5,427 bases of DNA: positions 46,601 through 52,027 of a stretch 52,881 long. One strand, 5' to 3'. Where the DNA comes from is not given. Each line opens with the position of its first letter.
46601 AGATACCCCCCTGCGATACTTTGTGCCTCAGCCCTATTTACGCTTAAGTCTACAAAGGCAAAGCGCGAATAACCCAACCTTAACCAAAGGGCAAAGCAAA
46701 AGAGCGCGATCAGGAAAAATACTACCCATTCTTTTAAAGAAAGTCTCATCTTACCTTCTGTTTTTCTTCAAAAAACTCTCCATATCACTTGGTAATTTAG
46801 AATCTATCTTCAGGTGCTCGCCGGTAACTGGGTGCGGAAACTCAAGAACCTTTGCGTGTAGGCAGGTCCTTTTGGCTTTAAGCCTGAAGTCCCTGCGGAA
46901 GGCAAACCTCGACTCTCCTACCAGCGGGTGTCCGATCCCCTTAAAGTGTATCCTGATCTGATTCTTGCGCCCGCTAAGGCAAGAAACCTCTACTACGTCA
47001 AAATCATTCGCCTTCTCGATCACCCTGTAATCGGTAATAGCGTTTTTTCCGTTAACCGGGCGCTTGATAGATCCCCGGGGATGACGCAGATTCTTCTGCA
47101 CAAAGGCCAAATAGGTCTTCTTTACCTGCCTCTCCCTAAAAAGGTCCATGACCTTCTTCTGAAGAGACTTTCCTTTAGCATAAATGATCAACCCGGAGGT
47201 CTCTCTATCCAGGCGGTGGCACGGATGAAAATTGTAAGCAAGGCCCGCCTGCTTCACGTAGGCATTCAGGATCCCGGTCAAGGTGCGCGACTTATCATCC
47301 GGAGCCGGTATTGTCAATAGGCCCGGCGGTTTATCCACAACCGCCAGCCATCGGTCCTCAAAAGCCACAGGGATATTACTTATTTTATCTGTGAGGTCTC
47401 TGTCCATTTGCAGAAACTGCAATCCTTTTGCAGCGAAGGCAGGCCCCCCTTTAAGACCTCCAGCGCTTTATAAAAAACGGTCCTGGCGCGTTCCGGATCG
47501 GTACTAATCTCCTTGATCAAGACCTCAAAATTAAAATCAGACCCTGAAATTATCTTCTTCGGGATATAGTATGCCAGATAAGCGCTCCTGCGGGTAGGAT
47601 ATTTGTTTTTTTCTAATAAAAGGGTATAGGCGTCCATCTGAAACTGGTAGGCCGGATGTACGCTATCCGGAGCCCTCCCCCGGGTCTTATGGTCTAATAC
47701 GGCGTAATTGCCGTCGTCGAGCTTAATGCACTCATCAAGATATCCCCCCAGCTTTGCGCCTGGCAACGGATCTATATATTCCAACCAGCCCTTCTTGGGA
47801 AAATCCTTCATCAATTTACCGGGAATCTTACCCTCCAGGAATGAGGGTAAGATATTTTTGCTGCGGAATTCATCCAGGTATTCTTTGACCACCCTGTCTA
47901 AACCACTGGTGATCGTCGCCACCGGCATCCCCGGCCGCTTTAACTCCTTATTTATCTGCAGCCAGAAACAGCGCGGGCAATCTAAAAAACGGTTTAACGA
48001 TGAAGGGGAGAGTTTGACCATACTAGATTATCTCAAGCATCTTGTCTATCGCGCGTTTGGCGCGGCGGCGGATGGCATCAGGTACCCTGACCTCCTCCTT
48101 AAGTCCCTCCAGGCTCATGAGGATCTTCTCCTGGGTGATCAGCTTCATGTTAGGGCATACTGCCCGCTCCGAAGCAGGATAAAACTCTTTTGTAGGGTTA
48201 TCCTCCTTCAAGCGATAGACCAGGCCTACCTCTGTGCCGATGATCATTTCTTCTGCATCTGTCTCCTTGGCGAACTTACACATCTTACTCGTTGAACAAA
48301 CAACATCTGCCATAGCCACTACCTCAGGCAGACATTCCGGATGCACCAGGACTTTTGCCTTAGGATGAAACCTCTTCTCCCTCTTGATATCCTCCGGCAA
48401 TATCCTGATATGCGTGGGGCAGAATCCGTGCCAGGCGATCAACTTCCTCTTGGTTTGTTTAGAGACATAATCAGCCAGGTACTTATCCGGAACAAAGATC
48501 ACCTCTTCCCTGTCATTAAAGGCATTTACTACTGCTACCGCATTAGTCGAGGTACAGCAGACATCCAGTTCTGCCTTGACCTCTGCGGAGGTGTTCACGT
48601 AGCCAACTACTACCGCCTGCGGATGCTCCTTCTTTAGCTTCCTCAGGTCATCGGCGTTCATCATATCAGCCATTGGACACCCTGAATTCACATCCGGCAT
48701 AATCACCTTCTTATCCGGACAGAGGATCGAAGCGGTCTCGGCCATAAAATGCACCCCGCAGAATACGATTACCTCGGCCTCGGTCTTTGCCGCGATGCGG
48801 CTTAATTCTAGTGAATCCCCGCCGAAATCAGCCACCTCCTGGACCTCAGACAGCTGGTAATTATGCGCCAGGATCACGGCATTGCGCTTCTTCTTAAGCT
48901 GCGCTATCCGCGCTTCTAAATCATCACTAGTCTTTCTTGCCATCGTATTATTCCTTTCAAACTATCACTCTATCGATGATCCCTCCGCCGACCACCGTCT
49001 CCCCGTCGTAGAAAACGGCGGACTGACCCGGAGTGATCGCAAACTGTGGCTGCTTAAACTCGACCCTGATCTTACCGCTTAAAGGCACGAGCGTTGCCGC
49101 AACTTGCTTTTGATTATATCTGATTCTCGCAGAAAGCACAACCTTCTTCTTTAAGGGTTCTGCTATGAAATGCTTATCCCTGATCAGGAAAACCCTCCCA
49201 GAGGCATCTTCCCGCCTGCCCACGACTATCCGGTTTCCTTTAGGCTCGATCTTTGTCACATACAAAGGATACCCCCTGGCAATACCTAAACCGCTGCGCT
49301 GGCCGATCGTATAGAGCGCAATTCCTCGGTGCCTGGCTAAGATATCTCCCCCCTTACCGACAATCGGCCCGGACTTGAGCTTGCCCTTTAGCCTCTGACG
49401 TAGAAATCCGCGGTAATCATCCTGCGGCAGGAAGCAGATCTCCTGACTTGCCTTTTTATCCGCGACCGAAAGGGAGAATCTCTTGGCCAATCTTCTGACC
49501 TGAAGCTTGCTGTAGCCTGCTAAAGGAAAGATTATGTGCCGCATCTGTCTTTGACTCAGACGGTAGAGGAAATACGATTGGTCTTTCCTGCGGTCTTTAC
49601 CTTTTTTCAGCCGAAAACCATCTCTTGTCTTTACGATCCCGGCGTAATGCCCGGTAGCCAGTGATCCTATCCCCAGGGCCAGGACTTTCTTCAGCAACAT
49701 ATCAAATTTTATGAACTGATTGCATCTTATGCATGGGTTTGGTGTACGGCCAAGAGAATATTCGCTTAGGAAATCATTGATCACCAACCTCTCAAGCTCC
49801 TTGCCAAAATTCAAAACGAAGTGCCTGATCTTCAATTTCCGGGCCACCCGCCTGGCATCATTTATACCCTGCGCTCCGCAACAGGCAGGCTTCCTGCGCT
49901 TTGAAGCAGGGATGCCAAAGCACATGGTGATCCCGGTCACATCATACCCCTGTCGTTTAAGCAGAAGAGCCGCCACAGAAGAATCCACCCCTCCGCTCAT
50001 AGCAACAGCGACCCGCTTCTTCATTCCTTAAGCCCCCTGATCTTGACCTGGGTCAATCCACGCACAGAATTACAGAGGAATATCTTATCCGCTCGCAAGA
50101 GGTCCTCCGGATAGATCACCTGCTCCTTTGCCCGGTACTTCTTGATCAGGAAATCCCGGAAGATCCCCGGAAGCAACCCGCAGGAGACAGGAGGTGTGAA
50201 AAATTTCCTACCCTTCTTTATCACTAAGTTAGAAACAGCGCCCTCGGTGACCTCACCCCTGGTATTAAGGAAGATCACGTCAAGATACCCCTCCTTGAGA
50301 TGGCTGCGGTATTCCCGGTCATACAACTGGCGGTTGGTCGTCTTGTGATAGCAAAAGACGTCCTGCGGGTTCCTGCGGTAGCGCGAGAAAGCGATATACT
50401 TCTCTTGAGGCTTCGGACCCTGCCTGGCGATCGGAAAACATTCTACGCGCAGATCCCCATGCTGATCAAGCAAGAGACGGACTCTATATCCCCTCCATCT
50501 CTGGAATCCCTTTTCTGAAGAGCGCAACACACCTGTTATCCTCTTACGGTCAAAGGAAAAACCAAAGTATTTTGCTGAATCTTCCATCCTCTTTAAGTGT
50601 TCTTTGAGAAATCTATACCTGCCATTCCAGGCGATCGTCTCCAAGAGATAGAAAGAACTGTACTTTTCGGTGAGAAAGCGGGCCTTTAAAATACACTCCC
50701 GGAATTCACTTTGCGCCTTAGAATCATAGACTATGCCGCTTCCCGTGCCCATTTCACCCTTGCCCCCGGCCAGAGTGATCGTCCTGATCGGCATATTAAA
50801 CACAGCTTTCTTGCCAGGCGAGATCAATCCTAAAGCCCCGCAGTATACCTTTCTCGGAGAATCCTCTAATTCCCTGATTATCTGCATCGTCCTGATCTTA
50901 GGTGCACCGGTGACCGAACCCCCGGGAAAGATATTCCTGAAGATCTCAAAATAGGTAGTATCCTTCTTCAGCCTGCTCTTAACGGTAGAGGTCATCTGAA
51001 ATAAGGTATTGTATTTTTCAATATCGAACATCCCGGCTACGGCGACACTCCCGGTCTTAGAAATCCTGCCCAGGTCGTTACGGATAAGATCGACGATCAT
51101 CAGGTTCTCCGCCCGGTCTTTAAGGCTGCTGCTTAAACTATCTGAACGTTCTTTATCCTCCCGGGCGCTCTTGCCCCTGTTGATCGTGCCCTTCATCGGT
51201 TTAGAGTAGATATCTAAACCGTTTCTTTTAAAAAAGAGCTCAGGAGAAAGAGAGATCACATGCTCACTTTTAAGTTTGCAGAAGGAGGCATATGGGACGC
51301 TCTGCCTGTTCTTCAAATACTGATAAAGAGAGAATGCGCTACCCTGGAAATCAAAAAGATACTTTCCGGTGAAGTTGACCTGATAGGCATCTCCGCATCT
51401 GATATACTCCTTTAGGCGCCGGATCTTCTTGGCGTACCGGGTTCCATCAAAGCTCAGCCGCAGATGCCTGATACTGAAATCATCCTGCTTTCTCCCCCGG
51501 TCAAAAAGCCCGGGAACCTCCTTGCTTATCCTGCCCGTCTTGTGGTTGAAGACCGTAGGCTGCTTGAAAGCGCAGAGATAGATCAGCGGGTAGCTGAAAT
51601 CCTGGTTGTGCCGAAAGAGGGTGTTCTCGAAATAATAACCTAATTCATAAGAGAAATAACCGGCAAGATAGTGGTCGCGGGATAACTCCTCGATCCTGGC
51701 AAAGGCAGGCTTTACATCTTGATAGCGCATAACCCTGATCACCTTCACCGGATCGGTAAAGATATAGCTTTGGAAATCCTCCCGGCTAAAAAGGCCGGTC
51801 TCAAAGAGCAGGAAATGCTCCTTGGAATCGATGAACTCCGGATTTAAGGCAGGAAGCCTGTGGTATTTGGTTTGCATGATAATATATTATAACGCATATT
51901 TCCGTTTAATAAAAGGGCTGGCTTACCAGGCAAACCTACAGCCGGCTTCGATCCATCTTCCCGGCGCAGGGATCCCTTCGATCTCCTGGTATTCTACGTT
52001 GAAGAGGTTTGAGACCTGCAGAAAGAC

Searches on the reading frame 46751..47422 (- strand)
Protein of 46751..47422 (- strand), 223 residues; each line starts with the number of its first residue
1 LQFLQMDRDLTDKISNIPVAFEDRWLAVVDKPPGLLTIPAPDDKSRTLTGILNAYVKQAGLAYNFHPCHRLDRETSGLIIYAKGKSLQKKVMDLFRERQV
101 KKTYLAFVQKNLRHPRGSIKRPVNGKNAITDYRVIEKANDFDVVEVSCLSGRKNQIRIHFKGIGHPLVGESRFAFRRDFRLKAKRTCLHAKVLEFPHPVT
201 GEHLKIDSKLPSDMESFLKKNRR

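Call 82: search_protein_families(library=pfam, proteins=[window:46751-47422:-])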
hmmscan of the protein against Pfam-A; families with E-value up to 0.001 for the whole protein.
window:46751-47422:- (223 aa): 1 family
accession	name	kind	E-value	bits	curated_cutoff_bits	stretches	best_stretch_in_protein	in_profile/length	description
PF00849.27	PseudoU_synth_2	-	2.3e-29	103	26.8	1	27-160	3-150/152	RNA pseudouridylate synthase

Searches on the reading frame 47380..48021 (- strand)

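Call 82: search_protein_families(library=pfam, proteins=[window:47380-48021:-])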
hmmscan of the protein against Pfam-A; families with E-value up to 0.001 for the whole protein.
window:47380-48021:- (213 aa): 1 family
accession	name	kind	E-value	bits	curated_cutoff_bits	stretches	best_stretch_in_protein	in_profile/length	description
PF12705.13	PDDEXK_1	-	2.8e-11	44.3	22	1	83-207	120-243/247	PD-(D/E)XK nuclease superfamily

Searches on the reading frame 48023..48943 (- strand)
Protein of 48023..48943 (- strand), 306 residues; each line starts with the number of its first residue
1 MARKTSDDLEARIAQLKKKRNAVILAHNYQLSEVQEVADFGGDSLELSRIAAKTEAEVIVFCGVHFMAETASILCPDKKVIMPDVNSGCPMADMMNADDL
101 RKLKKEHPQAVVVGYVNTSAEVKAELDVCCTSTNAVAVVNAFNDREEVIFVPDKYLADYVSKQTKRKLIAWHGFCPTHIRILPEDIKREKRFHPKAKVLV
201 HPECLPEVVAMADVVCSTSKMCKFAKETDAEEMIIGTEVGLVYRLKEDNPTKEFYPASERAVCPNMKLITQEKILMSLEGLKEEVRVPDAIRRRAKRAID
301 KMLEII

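Call 64: search_protein_families(library=pfam, proteins=[window:48023-48943:-])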
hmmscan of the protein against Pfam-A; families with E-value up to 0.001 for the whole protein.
window:48023-48943:- (306 aa): 1 family
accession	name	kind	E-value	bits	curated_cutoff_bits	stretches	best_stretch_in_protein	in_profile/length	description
PF02445.21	NadA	-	2.9e-123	411.1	27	1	12-304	2-295/295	Quinolinate synthetase A protein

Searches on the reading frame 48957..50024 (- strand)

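Call 64: search_protein_families(library=pfam, proteins=[window:48957-50024:-])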
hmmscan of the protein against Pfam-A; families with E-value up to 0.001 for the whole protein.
window:48957-50024:- (355 aa): 7 families
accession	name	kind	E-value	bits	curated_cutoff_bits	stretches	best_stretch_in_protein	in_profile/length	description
PF03054.22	tRNA_Me_trans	-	4.3e-71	239.2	20.6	1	3-200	1-201/202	tRNA methyl transferase HUP domain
PF20258.4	tRNA_Me_trans_C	-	3.6e-19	69.3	20.6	1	279-350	4-77/77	Aminomethyltransferase beta-barrel domain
PF20259.3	tRNA_Me_trans_M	-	4.6e-16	58.6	27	1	206-270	2-66/66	tRNA methyl transferase PRC-barrel domain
PF24167.1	DUF7411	-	8.1e-09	35.8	28.7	1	5-43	3-40/194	Family of unknown function (DUF7411)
PF00733.27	Asn_synthase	-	0.0001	22.6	21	1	4-75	19-81/354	Asparagine synthase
PF06508.19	QueC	-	0.00031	20.7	22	0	6-72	3-59/210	Queuosine biosynthesis protein QueC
PF02568.20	ThiI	-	0.00057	20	20.5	0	4-35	5-36/197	Thiamine biosynthesis protein (ThiI)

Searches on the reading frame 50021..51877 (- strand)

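Call 64: search_protein_families(library=pfam, proteins=[window:50021-51877:-])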
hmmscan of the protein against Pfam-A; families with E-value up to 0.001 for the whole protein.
window:50021-51877:- (618 aa): 3 families
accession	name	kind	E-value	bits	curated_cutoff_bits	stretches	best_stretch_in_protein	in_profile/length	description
PF00425.24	Chorismate_bind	-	1.1e-80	271.3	27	1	146-398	3-257/257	chorismate binding enzyme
PF01063.24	Aminotran_4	-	9.1e-45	153.7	28.5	1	412-612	3-221/223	Amino-transferase class IV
PF04715.19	Anth_synt_I_N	-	0.0004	21.1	23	0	69-116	90-137/140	Anthranilate synthase component I, N terminal region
